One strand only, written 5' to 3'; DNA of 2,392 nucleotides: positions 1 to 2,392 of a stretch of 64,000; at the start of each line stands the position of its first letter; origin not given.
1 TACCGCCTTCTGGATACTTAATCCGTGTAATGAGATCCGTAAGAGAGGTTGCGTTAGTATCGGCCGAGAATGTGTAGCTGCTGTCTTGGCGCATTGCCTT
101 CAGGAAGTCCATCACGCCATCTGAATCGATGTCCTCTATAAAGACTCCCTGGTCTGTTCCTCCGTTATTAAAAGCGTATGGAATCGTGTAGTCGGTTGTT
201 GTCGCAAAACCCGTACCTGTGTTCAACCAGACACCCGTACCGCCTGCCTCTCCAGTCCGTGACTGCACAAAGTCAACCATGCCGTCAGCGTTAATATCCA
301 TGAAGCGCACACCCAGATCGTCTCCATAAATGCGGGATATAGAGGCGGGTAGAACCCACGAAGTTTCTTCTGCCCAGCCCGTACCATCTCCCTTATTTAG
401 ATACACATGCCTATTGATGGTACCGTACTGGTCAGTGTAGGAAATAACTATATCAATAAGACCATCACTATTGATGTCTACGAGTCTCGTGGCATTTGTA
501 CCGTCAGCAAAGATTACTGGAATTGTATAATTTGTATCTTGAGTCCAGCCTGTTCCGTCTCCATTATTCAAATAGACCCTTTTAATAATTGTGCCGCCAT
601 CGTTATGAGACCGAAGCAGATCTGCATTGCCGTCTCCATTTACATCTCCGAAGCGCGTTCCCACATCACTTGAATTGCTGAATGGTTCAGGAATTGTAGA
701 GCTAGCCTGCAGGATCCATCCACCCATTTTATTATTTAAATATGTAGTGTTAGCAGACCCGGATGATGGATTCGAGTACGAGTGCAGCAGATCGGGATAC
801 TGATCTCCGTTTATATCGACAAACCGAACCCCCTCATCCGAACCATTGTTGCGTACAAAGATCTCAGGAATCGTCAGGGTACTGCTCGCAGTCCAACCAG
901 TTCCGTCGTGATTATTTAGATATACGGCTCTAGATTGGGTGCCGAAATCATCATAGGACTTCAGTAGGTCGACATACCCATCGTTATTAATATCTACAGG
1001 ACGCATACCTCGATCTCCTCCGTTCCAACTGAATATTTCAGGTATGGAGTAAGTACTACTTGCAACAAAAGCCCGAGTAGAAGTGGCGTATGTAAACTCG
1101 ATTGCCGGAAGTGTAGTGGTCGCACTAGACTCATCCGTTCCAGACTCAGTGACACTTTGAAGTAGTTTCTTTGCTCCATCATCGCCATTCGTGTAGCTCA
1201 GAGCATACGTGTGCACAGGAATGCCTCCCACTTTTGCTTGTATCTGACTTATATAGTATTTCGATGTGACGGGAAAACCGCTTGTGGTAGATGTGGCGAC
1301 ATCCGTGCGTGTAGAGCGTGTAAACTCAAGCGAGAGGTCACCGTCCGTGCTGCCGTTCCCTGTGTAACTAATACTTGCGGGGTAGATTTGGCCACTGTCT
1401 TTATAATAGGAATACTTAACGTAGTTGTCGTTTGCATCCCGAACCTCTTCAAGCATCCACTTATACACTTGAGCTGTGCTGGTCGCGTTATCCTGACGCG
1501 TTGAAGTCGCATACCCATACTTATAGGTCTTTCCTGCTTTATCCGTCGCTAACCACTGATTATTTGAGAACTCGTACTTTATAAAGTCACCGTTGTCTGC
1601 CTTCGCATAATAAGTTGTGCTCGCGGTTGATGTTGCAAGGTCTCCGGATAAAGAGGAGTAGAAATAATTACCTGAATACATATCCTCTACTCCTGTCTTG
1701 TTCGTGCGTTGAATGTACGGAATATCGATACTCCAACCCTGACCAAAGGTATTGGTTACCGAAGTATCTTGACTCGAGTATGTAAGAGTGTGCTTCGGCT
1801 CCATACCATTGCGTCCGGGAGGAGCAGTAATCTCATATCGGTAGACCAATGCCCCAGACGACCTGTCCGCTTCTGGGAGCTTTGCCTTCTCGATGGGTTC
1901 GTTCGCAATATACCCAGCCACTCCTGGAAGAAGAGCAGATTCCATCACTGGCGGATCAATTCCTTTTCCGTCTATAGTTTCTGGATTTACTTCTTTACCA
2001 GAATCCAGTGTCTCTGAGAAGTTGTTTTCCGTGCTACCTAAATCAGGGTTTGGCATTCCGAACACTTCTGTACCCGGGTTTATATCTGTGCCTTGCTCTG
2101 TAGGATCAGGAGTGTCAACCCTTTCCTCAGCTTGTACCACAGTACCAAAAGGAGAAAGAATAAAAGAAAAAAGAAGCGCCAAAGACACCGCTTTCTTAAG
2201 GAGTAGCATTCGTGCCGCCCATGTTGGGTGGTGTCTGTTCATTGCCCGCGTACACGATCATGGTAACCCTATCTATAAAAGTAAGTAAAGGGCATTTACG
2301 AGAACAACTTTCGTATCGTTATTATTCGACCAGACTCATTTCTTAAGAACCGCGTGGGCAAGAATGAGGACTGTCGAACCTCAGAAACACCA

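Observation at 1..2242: N-terminus of an SpvB / FG-GAP (TcC/Rhs-type) polymorphic toxin at the window edge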

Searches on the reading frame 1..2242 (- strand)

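Call 4: search_protein_families(library=pfam, proteins=[window:1-2242:-], max_evalue=1)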
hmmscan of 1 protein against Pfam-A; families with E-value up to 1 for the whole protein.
window:1-2242:- (747 aa): 4 families
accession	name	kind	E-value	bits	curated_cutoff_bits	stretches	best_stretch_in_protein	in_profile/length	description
PF13517.12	FG-GAP_3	-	1.5e-23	83.6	26.9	6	417-486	1-60/61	FG-GAP-like repeat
PF03534.18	SpvB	-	1.4e-12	47.9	22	2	130-209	5-82/287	Salmonella virulence plasmid 65kDa B protein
PF01839.29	FG-GAP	-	1.3e-05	25.4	22.1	1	531-543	7-19/37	FG-GAP repeat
PF16743.10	PliI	-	5.4e-05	23.3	27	1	465-496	55-86/123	Periplasmic lysozyme inhibitor of I-type lysozyme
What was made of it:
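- On T6SS-associated Rhs effector: No such Pfam domain in the 747 residues (call 4).
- On Teneurin-type YD protein: The propeller is of FG-GAP type (call 4).
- Checked: Pfam gives SpvB PF03534 at E=1.4e-12 (47.9 bits, cut-off 22) and FG-GAP_3 PF13517 at E=1.5e-23 with six stretches (call 4).
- Pfam finds SpvB and FG-GAP (call 4).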

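Call 5: search_protein_families(library=ncbifam, proteins=[window:1-2242:-], max_evalue=1)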
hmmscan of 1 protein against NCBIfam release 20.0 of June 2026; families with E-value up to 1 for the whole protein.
window:1-2242:- (747 aa): 1 family
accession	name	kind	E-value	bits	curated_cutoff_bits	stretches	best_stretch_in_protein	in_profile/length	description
NF047539.1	XAC2610_fam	domain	1.3e-08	35.2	35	1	473-507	2-38/89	XAC2610-related protein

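Call 8: find_homologous_proteins(query=window:1-2242:-, max_evalue=1e-10)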
Query window:1-2242:- (747 aa): 108 proteins with E <= 1e-10 among 8000 candidates.
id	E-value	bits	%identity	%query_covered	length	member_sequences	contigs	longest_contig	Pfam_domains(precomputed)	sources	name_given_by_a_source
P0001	4.1e-141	490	41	84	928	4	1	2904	PF12256.15,PF13517.13,PF03534.19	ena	-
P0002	3.1e-139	484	44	76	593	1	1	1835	PF01839.30,PF12256.15,PF00404.25,PF13517.13,PF03534.19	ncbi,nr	ncbi:MAG: FG-GAP-like repeat-containing protein, partial [Anaerolineae bacterium]|nr:FG-GAP-like rep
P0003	4.1e-134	467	40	78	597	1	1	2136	PF01839.30,PF13517.13,PF03534.19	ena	-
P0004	2.6e-132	461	38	99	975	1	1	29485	PF01839.30,PF12256.15,PF13517.13,PF03534.19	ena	-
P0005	9.2e-132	459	39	83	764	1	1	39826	PF01839.30,PF12256.15,PF13517.13,PF03534.19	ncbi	-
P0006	2.8e-128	448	41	81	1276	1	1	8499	PF01839.30,PF20041.6,PF05593.20,PF13517.13,PF03534.19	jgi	jgi:YD repeat-containing protein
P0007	9.9e-127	442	38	97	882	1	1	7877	PF01839.30,PF12256.15,PF13517.13,PF03534.19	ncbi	-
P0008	5.1e-125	437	40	78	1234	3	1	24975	PF01839.30,PF20041.6,PF05593.20,PF13517.13,PF03534.19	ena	-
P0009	5.5e-125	437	36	100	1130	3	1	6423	PF01839.30,PF12256.15,PF13517.13,PF03534.19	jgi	jgi:Insecticide toxin TcdB middle/N-terminal region/Salmonella virulence plasmid 65kDa B protein/FG-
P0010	1.8e-123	432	38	88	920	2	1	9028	PF01839.30,PF12256.15,PF13517.13,PF03534.19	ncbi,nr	ncbi:MAG TPA: FG-GAP-like repeat-containing protein, partial [Candidatus Paceibacterota bacterium]|n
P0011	3.2e-123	431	40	84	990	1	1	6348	PF01839.30,PF12256.15,PF05593.20,PF13517.13,PF03534.19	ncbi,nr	ncbi:MAG: FG-GAP-like repeat-containing protein, partial [bacterium]|nr:FG-GAP-like repeat-containin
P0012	1.2e-122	429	41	84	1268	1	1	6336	PF01839.30,PF20041.6,PF16743.11,PF13517.13,PF03534.19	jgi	jgi:hypothetical protein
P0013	2.9e-122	428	45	71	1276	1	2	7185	PF13517.13,PF13385.14,PF03534.19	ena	-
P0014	4.0e-122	427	37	99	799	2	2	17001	PF01839.30,PF12256.15,PF16743.11,PF13517.13,PF03534.19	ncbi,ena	-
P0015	2.2e-121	425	41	76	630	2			PF01839.30,PF12256.15,PF13517.13,PF03534.19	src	-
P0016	1.2e-120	422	37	94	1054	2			PF01839.30,PF12256.15,PF13517.13,PF03534.19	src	-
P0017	3.2e-117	411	36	83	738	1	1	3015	PF01839.30,PF12256.15,PF13517.13,PF03534.19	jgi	jgi:hypothetical protein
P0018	1.1e-116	409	39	84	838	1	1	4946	PF12256.15,PF13517.13,PF03534.19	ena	-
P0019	4.9e-116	407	40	77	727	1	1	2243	PF01839.30,PF12256.15,PF13517.13,PF03534.19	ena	-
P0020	1.6e-113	399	39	75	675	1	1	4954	PF13517.13,PF03534.19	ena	-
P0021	1.5e-112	396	37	88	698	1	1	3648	PF01839.30,PF12256.15,PF13517.13,PF03534.19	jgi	jgi:hypothetical protein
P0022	2.1e-111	392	38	85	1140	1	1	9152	PF01839.30,PF12256.15,PF16743.11,PF13517.13,PF03534.19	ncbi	-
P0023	2.1e-109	385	40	72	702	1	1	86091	PF01839.30,PF16743.11,PF13517.13,PF03534.19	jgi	jgi:hypothetical protein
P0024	5.7e-109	384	37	79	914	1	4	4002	PF12256.15,PF13517.13,PF03534.19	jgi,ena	-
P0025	4.5e-107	377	41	63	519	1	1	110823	PF01839.30,PF13517.13,PF03534.19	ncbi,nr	ncbi:MAG: SpvB/TcaC N-terminal domain-containing protein, partial [Patescibacteria group bacterium]|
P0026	8.5e-105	370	44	63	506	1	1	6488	PF13517.13,PF03534.19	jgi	jgi:hypothetical protein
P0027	2.3e-104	368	45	59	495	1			PF01839.30,PF12256.15,PF13517.13,PF03534.19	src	-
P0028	1.7e-103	366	41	69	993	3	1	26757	PF01839.30,PF12256.15,PF13517.13,PF03534.19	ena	-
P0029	6.8e-101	357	37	78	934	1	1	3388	PF12256.15,PF13517.13,PF03534.19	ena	-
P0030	2.2e-99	352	40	64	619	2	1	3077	PF01839.30,PF13517.13,PF03534.19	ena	-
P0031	2.7e-99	352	41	71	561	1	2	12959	PF13517.13,PF03534.19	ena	-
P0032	6.6e-99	350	45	60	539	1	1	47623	PF01839.30,PF13517.13,PF03534.19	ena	-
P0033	3.7e-98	348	40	80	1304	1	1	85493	PF13517.13,PF03534.19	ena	-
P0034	5.3e-98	347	37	75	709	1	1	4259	PF01839.30,PF12256.15,PF13517.13,PF03534.19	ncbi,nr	ncbi:MAG: FG-GAP-like repeat-containing protein [Candidatus Parcubacteria bacterium]|nr:FG-GAP-like 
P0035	1.7e-97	346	44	60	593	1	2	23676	PF01839.30,PF12256.15,PF16743.11,PF13517.13,PF03534.19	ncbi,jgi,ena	jgi:hypothetical protein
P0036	8.7e-97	343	34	82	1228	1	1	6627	PF12256.15,PF13517.13,PF03534.19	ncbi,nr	ncbi:MAG: VCBS repeat-containing protein [Candidatus Magasanikbacteria bacterium]|nr:VCBS repeat-con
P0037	1.9e-95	339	39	79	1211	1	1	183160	PF07953.21,PF13517.13,PF13385.14,PF03534.19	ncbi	-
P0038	3.2e-95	338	37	79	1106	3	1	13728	PF01839.30,PF13517.13,PF03534.19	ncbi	-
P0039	2.1e-92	329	42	56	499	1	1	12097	PF01839.30,PF13517.13,PF03534.19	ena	-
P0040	2.3e-92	329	42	62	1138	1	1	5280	PF01839.30,PF05593.20,PF13517.13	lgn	-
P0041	3.1e-92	328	35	80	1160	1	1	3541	PF01839.30,PF12256.15,PF05593.20,PF13517.13,PF03534.19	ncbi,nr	ncbi:VCBS repeat-containing protein, partial [Candidatus Falkowbacteria bacterium]|nr:VCBS repeat-co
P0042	6.2e-92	327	42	53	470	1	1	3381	PF03534.19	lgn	-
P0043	1.1e-91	327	34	86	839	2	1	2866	PF01839.30,PF12256.15,PF13517.13,PF03534.19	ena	-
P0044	7.1e-89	317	44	48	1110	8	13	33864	PF03534.19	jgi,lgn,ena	-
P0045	4.0e-88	315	35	76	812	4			PF01839.30,PF12256.15,PF13517.13,PF03534.19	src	-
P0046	8.1e-88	314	34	100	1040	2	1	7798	PF03534.19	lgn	-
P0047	1.4e-85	306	42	54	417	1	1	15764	PF03534.19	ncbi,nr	ncbi:hypothetical protein JW977_03820, partial [Candidatus Falkowbacteria bacterium]|nr:hypothetical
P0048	1.6e-85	306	36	84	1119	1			PF12256.15,PF13517.13,PF13385.14,PF03534.19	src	-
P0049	5.5e-85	304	46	41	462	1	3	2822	PF03534.19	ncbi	-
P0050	5.7e-85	304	41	61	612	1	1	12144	PF01839.30,PF13517.13,PF25788.3,PF03534.19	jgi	jgi:FG-GAP-like repeat/Salmonella virulence plasmid 65kDa B protein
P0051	8.9e-85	304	29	22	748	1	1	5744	PF03534.19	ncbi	ncbi:MAG: hypothetical protein RLZZ74_89, partial [Cyanobacteriota bacterium]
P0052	1.9e-84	303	37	72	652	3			PF13517.13,PF03534.19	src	-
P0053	6.1e-84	301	37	66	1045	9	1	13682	PF01839.30,PF12256.15,PF00404.25,PF13517.13,PF03534.19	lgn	-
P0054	4.7e-82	295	40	62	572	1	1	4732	PF13517.13,PF03534.19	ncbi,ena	-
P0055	5.4e-81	291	33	99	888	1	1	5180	PF12256.15,PF13517.13,PF03534.19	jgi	jgi:Insecticide toxin TcdB middle/N-terminal region/FG-GAP-like repeat/Salmonella virulence plasmid 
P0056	7.3e-81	291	34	86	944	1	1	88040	PF13517.13,PF03534.19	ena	-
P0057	1.5e-80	290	36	76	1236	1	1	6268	PF13517.13,PF13385.14,PF03534.19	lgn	-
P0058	1.7e-79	286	37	84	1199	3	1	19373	PF12256.15,PF13517.13,PF03534.19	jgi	jgi:hypothetical protein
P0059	2.2e-79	286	34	83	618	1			PF13517.13,PF03534.19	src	-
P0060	1.6e-78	283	36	76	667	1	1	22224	PF01839.30,PF13517.13,PF03534.19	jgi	jgi:hypothetical protein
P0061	6.7e-78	281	35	84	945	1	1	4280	PF12256.15,PF13517.13,PF03534.19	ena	-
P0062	9.5e-78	280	44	52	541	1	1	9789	PF01839.30,PF13517.13,PF03534.19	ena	-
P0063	2.5e-77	279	36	82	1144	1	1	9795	PF01839.30,PF12256.15,PF13517.13,PF03534.19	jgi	jgi:hypothetical protein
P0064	1.8e-76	276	37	65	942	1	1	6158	PF01839.30,PF03534.19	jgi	jgi:hypothetical protein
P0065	7.5e-75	271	34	64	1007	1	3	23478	PF01839.30,PF12256.15,PF13517.13,PF13385.14,PF03534.19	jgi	jgi:hypothetical protein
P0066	1.4e-73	267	37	65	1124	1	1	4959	PF01839.30,PF13517.13,PF03534.19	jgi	jgi:hypothetical protein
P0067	4.6e-73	265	34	73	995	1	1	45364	PF13517.13,PF03534.19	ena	-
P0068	8.9e-73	264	36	58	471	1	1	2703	PF03534.19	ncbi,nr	ncbi:MAG: hypothetical protein KW793_04805 [Candidatus Doudnabacteria bacterium]|nr:hypothetical pro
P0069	9.8e-73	264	37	60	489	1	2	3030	PF01839.30,PF13517.13,PF03534.19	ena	-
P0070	6.3e-72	261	36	65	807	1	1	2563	PF12256.15,PF13517.13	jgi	jgi:glycosyltransferase TcdB-like subunit of Tc toxin/VCBS repeat protein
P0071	3.6e-71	259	31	98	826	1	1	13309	PF01839.30,PF13517.13,PF03534.19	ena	-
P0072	5.8e-69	251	36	61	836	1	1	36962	PF13517.13,PF03534.19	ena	-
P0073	9.8e-69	251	37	69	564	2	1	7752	PF13517.13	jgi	-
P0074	4.0e-68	249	32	72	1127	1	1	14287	PF12256.15,PF21722.5,PF13517.13,PF03534.19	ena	-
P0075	1.0e-66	244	32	81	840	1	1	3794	PF01839.30,PF12256.15,PF13517.13,PF03534.19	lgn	-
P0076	1.2e-66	244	33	67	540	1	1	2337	PF03534.19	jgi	jgi:Salmonella virulence plasmid 65kDa B protein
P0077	3.5e-64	236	34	76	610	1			PF03534.19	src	-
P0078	1.2e-63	234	50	20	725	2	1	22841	PF03534.19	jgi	-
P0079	5.6e-63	232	32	85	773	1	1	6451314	PF01839.30,PF12256.15,PF13517.13,PF03534.19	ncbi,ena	-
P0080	2.4e-57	213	34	58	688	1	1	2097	PF01839.30,PF12256.15,PF13517.13,PF03534.19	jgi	jgi:hypothetical protein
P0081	2.9e-52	196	45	26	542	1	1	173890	PF03534.19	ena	-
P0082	8.9e-52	195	34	51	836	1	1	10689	PF03534.19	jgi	jgi:hypothetical protein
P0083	3.8e-51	193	42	26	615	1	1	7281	PF03534.19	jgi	jgi:hypothetical protein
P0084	1.2e-50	191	43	25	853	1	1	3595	PF03534.19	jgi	jgi:hypothetical protein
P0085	8.0e-49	185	32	62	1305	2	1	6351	PF01839.30,PF13517.13,PF03534.19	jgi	jgi:hypothetical protein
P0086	1.5e-48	184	29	82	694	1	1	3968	PF01839.30,PF12256.15,PF13517.13,PF03534.19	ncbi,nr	ncbi:MAG: SpvB/TcaC N-terminal domain-containing protein, partial [Candidatus Omnitrophota bacterium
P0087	1.1e-45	175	36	48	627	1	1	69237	PF01839.30,PF13385.14,PF03534.19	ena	-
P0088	7.5e-44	168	29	79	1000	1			PF12256.15,PF13517.13,PF03534.19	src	-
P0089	6.7e-40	155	32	49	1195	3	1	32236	PF01839.30,PF12256.15,PF13517.13,PF03534.19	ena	-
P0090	4.3e-38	149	35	65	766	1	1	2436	PF12256.15,PF21722.5,PF13517.13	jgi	jgi:hypothetical protein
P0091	9.2e-38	148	29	79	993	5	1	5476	PF01839.30,PF12256.15,PF13517.13,PF03534.19,PF21955.1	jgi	jgi:hypothetical protein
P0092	5.6e-33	132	33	60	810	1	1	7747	PF01839.30,PF13517.13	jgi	jgi:hypothetical protein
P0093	3.6e-29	120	27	67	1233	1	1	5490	PF01839.30,PF12256.15,PF20041.6,PF13517.13,PF03534.19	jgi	jgi:hypothetical protein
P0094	1.6e-28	118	47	14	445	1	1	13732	PF03534.19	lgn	-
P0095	1.9e-28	118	27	78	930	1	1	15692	PF01839.30,PF12256.15,PF16743.11,PF13517.13,PF03534.19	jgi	jgi:hypothetical protein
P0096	1.1e-27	115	34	36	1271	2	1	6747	PF01839.30,PF12256.15,PF05593.20,PF13517.13,PF25023.2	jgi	jgi:RHS repeat-associated protein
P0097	1.2e-27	115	27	71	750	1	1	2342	PF01839.30,PF12256.15,PF16743.11,PF00404.25,PF13517.13,PF04225.18,PF03534.19,PF21955.1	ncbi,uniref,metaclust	ncbi:virulence plasmid B protein, partial [Polaromonas sp. CF318]|uniref:FG-GAP-like repeat-containi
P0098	6.4e-24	103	27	78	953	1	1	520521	PF01839.30,PF12256.15,PF13517.13,PF03534.19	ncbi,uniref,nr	ncbi:Repeat domain-containing protein [Polaromonas sp. YR568]|uniref:FG-GAP-like repeat-containing p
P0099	7.6e-24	102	26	78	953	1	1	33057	PF01839.30,PF12256.15,PF13517.13,PF03534.19,PF21955.1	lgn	-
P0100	4.0e-21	93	26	70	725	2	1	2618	PF01839.30,PF13517.13,PF16320.11,PF00542.25,PF03534.19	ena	-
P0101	3.6e-19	87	28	73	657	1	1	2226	PF12256.15,PF13517.13,PF03534.19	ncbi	ncbi:MAG: SpvB/TcaC N-terminal domain-containing protein, partial [Planctomycetota bacterium]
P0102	1.1e-16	79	26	78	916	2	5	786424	PF01839.30,PF12256.15,PF13517.13,PF20615.4,PF03534.19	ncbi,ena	-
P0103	2.3e-16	78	30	63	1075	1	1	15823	PF01839.30,PF12256.15,PF13517.13,PF03534.19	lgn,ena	-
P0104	1.6e-15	75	25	79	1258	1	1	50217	PF01839.30,PF12256.15,PF22352.3,PF13517.13,PF05268.19,PF03534.19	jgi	-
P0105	3.6e-14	70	25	78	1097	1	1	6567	PF01839.30,PF13517.13,PF03534.19,PF17342.8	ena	-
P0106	7.3e-14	69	25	79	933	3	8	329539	PF01839.30,PF12256.15,PF00404.25,PF13517.13,PF03534.19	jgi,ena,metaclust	metaclust:\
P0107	8.2e-12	62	25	72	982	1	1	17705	PF01839.30,PF12256.15,PF13517.13,PF03534.19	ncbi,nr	ncbi:MAG: hypothetical protein GY832_08885, partial [Chloroflexi bacterium]|nr:hypothetical protein 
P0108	3.0e-11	61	48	15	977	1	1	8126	PF05593.20,PF13517.13,PF25023.2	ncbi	ncbi:MAG: FG-GAP-like repeat-containing protein [Candidatus Falkowbacteria bacterium]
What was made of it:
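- Many database homologues are only 500-1300 aa (call 8).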

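Call 10: find_related_loci(query=window:1-2242:-, collection=genome_contigs, flank=10000)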
Query window:1-2242:- (747 aa) in genome_contigs; peptide patterns used: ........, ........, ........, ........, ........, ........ (x = any residue, [..] = any of these).
25 stretches matched a pattern; 5 encode a relative of the query (tblastn E <= 1e-3); 5 distinct loci.
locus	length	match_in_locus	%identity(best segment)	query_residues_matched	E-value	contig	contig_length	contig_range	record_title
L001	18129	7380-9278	37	123-747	1e-97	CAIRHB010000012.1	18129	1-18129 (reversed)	Candidatus Adlerbacteria bacterium isolate I3b_bin-425 genome assembly, contig: bin-425:12/44, whole genome shotgun sequ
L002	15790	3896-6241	32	14-747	2e-88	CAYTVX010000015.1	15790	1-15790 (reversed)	MAG TPA_asm: uncultured Candidatus Saccharibacteria bacterium isolate SRP286056_co1_301 genome assembly, contig: NODE_45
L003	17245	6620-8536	38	122-747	3e-110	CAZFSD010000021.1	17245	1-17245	MAG TPA_asm: uncultured Candidatus Peribacteria bacterium isolate SRP192515_co2_37 genome assembly, contig: NODE_2706_le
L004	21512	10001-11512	33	115-598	3e-66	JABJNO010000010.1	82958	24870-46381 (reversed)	MAG: Candidatus Parcubacteria bacterium isolate SI075_bin20 k141_742752, whole genome shotgun sequence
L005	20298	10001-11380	22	129-542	9e-10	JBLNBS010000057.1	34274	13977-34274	MAG: Patescibacteria group bacterium isolate MAG145 PRJNA950955_bin7_renamed_56, whole genome shotgun sequence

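Call 16: search_protein_families(library=pfam, proteins=[L001:6885-14588:+, L002:3842-10066:+, L003:6188-13099:+, L004:9641-17248:+], max_evalue=0.01)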
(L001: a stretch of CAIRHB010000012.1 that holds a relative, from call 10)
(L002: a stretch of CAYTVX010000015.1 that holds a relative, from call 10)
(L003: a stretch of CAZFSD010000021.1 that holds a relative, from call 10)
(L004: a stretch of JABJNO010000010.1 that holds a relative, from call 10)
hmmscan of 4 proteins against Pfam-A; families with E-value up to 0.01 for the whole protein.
L001:6885-14588:+ (2567 aa): 5 families
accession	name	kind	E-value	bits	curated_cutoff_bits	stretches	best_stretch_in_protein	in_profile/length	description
PF05593.20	RHS_repeat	-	2.8e-29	101.3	22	5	1604-1637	1-34/38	RHS Repeat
PF21722.4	Gly_rich_2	-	5.8e-25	89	24.3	2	1782-2025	4-225/226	Glycine-rich domain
PF03534.18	SpvB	-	7.6e-16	58.6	22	1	170-331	2-185/287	Salmonella virulence plasmid 65kDa B protein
PF13517.12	FG-GAP_3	-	8.8e-08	33.1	26.9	2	640-708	1-60/61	FG-GAP-like repeat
PF20041.5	DUF6443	-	3e-06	28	27.8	1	1413-1494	10-90/137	Domain of unknown function (DUF6443)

L002:3842-10066:+ (2074 aa): 6 families
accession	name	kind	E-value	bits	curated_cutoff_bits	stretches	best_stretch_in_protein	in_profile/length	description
PF05593.20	RHS_repeat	-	2.5e-32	111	22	4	1439-1478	1-37/38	RHS Repeat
PF03534.18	SpvB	-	1.6e-14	54.2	22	2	135-217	4-84/287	Salmonella virulence plasmid 65kDa B protein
PF13517.12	FG-GAP_3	-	1e-10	42.5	26.9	1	625-697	1-59/61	FG-GAP-like repeat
PF00545.25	Ribonuclease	-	6.5e-09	36.7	24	1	1992-2066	25-96/98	ribonuclease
PF01839.29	FG-GAP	-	2.6e-07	30.8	22.1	0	556-573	4-21/37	FG-GAP repeat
PF20041.5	DUF6443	-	1.9e-05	25.3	27.8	1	1177-1237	12-72/137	Domain of unknown function (DUF6443)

L003:6188-13099:+ (2303 aa): 4 families
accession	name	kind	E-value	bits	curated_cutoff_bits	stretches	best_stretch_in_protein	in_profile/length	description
PF05593.20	RHS_repeat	-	1.4e-47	159.6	22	7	1293-1322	1-30/38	RHS Repeat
PF13517.12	FG-GAP_3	-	1.9e-13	51.2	26.9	4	509-579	1-60/61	FG-GAP-like repeat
PF03534.18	SpvB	-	3.4e-13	49.9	22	2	150-227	2-78/287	Salmonella virulence plasmid 65kDa B protein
PF01839.29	FG-GAP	-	3.1e-09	36.9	22.1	0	568-584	8-24/37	FG-GAP repeat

L004:9641-17248:+ (2535 aa): 5 families
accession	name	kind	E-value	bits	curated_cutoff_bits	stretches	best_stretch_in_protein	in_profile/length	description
PF13385.13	Laminin_G_3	-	9.7e-19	68.4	27.6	1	1273-1419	8-150/151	Concanavalin A-like lectin/glucanases superfamily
PF03534.18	SpvB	-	3.2e-15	56.6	22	1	134-293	3-182/287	Salmonella virulence plasmid 65kDa B protein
PF05593.20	RHS_repeat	-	5.3e-11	43.1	22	1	1720-1752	1-36/38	RHS Repeat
PF13517.12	FG-GAP_3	-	6.7e-05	23.9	26.9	1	436-509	1-60/61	FG-GAP-like repeat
PF20041.5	DUF6443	-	0.00017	22.2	27.8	1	1649-1739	18-107/137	Domain of unknown function (DUF6443)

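Call 19: find_related_loci(query=window:1-2242:-, collection=metagenome_contigs, flank=10000)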
Query window:1-2242:- (747 aa) in metagenome_contigs; peptide patterns used: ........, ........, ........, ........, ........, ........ (x = any residue, [..] = any of these).
34 stretches matched a pattern; 4 encode a relative of the query (tblastn E <= 1e-3); 4 distinct loci.
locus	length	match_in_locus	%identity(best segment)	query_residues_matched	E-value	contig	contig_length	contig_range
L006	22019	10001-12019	38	118-747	2e-124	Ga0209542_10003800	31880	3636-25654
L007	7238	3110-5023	39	117-747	7e-123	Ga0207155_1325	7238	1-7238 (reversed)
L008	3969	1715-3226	33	115-598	4e-67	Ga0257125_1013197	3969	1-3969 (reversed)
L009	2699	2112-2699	51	116-312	5e-63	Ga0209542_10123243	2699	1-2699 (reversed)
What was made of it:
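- Tried and rejected: Scans of genome_contigs and metagenome_contigs with the protein found only relatives of 22-51% identity (calls 10, 19).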
